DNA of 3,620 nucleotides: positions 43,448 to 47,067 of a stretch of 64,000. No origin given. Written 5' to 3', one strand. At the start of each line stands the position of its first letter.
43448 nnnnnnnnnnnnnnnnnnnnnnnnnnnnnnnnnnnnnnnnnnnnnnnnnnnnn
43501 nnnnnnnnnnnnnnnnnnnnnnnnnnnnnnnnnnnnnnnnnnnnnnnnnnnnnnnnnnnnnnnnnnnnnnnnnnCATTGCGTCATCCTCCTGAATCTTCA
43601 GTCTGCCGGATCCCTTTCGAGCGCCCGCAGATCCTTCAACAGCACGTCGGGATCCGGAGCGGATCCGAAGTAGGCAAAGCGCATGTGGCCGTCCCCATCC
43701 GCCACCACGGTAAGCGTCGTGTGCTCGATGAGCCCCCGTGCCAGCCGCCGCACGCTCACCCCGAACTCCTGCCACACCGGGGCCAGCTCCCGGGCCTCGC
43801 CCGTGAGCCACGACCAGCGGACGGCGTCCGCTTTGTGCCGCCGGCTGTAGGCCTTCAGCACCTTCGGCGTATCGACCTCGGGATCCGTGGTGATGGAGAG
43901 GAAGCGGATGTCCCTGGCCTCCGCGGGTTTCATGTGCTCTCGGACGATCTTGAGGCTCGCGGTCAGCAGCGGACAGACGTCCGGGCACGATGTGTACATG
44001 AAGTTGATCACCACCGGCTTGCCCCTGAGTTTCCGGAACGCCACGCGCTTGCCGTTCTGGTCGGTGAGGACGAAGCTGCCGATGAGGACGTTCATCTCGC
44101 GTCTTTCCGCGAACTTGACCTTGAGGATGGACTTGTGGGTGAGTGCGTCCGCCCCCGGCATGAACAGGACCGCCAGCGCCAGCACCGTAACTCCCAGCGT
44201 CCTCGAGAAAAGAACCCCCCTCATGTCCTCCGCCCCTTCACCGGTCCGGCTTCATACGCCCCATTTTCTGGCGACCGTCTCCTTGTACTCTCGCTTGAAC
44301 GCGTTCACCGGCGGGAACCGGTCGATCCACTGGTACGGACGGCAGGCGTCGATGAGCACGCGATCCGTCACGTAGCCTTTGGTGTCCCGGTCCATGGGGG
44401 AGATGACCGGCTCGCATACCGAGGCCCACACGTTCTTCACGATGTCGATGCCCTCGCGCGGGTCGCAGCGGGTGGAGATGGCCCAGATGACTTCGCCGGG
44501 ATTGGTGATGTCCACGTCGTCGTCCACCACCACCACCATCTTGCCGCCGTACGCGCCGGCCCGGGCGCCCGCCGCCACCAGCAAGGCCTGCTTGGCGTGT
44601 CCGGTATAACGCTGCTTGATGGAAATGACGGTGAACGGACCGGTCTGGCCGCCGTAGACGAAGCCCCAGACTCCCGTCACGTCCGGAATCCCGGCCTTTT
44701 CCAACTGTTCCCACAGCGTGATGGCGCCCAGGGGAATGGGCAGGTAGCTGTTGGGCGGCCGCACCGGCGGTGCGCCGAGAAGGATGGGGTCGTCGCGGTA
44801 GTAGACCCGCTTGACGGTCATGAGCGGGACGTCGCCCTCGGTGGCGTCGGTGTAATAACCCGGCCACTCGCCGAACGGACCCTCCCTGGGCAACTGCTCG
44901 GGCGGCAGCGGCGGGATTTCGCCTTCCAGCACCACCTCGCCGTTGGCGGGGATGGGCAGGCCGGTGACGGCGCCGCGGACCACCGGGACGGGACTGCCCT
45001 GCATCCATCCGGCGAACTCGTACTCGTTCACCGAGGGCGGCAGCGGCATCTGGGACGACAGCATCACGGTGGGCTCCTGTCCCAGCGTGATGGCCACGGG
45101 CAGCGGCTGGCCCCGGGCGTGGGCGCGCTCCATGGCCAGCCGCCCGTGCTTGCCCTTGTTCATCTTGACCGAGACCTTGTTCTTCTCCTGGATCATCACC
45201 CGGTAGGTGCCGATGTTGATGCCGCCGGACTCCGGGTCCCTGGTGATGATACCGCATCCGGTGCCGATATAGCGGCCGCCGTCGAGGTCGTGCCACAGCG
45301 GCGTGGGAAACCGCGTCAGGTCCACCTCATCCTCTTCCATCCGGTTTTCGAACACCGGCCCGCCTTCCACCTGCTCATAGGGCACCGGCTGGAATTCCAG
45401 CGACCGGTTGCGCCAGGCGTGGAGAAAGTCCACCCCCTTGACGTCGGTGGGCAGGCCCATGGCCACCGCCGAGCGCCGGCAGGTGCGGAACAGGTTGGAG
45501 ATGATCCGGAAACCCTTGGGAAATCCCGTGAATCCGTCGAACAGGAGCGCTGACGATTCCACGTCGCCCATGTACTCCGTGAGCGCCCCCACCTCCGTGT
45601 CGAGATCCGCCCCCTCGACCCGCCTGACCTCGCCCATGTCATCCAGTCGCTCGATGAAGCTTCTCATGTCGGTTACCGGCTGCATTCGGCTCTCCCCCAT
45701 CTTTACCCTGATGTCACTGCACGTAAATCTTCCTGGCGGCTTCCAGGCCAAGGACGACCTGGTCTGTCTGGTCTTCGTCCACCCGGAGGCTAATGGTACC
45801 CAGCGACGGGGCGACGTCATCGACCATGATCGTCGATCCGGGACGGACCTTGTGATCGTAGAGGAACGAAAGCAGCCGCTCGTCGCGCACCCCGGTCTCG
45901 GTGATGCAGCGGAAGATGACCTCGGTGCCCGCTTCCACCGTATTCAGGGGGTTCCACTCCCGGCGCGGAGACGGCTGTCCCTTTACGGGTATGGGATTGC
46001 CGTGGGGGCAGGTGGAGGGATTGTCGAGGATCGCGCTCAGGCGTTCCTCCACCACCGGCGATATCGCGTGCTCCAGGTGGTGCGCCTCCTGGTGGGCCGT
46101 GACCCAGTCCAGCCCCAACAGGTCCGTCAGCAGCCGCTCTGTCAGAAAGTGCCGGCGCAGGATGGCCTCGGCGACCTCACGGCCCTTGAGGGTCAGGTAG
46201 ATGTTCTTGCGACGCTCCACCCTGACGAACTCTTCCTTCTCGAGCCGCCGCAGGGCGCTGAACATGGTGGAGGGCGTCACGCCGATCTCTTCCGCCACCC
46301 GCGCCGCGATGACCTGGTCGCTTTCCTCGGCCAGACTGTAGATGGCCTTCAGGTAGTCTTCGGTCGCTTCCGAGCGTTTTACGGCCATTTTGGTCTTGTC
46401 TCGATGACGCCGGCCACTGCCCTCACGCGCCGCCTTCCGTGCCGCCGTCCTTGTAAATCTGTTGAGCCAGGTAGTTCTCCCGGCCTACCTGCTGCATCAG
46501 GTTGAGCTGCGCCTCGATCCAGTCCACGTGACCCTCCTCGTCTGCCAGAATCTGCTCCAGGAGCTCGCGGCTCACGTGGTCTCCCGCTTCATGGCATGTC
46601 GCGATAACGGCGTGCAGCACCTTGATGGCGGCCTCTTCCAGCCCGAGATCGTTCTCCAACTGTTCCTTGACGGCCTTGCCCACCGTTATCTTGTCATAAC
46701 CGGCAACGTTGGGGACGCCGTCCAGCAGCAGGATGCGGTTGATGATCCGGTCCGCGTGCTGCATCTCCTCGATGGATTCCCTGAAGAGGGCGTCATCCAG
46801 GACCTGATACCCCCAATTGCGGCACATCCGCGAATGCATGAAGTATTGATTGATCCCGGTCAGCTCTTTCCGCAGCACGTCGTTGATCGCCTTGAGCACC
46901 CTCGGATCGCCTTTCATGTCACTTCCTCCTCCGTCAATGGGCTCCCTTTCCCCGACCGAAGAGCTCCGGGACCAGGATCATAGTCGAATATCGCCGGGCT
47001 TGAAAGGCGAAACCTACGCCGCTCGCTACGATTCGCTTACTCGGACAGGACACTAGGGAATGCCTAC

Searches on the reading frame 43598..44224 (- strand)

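Call 9: search_protein_families(library=pfam, proteins=[window:43598-44224:-])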
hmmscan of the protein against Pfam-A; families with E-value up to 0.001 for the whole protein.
window:43598-44224:- (208 aa): 3 families
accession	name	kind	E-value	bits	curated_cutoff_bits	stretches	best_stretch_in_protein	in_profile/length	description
PF02630.20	SCO1-SenC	-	2e-27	96.2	22.8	1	49-180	2-133/134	SCO1/SenC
PF00578.27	AhpC-TSA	-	1.2e-06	28.9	26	1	50-148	7-95/124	AhpC/TSA family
PF08534.16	Redoxin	-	0.00029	21.1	26.6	1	50-142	8-93/148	Redoxin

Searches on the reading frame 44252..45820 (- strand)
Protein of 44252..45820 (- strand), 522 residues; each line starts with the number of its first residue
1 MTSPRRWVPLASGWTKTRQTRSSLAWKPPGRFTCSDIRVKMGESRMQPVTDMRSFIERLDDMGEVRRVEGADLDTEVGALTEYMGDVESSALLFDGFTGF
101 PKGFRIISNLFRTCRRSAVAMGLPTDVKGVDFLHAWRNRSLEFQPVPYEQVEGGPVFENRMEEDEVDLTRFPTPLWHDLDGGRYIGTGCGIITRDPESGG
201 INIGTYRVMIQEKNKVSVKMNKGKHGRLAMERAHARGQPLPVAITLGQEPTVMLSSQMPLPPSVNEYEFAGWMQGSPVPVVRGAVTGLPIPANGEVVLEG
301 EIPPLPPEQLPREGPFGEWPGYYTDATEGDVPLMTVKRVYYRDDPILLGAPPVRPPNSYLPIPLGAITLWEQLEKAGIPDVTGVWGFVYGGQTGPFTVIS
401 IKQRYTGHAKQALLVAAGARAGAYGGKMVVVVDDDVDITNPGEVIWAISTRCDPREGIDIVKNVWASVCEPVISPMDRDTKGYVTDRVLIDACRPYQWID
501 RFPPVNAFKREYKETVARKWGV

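Call 9: search_protein_families(library=pfam, proteins=[window:44252-45820:-])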
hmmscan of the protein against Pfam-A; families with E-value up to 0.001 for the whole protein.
window:44252-45820:- (522 aa): 3 families
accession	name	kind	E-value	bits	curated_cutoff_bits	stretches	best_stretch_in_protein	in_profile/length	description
PF01977.22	UbiD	-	2.1e-60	203.9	23.3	1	153-353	7-204/206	3-octaprenyl-4-hydroxybenzoate carboxy-lyase Rift-related domain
PF20696.2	UbiD_C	-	3.2e-26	92.2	24.2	1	366-492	9-127/127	3-octaprenyl-4-hydroxybenzoate carboxy-lyase C-terminal domain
PF20695.2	UbiD_N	-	3.9e-08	33.7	24.3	1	56-126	1-68/78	3-octaprenyl-4-hydroxybenzoate carboxy-lyase N-terminal domain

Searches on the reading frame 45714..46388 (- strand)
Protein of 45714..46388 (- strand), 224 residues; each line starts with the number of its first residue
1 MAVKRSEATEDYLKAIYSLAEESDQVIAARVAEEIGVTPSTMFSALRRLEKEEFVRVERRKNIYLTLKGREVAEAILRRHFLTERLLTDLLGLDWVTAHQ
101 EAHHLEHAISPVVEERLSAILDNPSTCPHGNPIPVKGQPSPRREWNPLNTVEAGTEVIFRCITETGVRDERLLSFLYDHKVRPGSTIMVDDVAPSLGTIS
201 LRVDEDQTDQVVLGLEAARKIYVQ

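Call 9: search_protein_families(library=pfam, proteins=[window:45714-46388:-])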
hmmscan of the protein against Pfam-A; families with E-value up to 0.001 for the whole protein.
window:45714-46388:- (224 aa): 4 families
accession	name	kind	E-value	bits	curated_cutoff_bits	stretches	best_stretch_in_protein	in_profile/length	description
PF02742.21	Fe_dep_repr_C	-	3.2e-27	94.8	27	1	66-134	1-69/70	Iron dependent repressor, metal binding and dimerisation domain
PF01325.25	Fe_dep_repress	-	7.7e-14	52.1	26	1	6-61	3-58/60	Iron dependent repressor, N-terminal DNA binding domain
PF04023.20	FeoA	-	7.5e-08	32.8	23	1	147-224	2-73/74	FeoA domain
PF01047.28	MarR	-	2.7e-05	24.4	24.6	1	29-61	21-53/59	MarR family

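Call 10: search_protein_families(library=ncbifam, proteins=[window:45714-46388:-])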
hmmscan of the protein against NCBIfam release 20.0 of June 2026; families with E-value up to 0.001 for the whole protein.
window:45714-46388:- (224 aa): 4 families
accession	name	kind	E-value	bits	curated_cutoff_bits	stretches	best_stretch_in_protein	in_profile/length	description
NF053665.1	TransRegDtxRActin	equivalog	1.2e-35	123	290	1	7-223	6-230/233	iron-dependent transcriptional repressor DtxR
NF047407.1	TransRegMntRTherm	equivalog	2.1e-29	102.8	350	1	6-190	7-195/227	manganese-dependent transcriptional regulator MntR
NF008273.0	PRK11050.1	equivalog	1.8e-16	60.2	153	1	4-114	33-142/156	manganese-binding transcriptional regulator MntR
NF003025.0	PRK03902.1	equivalog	3.5e-16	59.5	138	1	7-118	4-114/142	transcriptional regulator MntR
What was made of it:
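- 45714..46388 (-): DtxR/IdeR-family metalloregulator gene. It lies downstream on the same strand, after the bacterioferritin gene 46423-46917. Pfam Fe_dep_repress, Fe_dep_repr_C and FeoA (call 9); NCBIfam DtxR/MntR hits below their cut-offs (call 10)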

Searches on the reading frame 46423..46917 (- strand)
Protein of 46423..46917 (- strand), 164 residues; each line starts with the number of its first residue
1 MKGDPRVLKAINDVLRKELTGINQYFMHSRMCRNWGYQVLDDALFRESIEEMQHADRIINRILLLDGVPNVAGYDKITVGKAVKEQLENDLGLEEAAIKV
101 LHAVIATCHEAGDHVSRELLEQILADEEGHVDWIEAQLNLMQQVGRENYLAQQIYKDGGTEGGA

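Call 9: search_protein_families(library=pfam, proteins=[window:46423-46917:-])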
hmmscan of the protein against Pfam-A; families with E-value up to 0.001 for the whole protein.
window:46423-46917:- (164 aa): 1 family
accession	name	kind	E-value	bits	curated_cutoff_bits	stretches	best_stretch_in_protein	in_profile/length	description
PF00210.30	Ferritin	-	8.9e-35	120.1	24.5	1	9-143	2-141/142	Ferritin-like domain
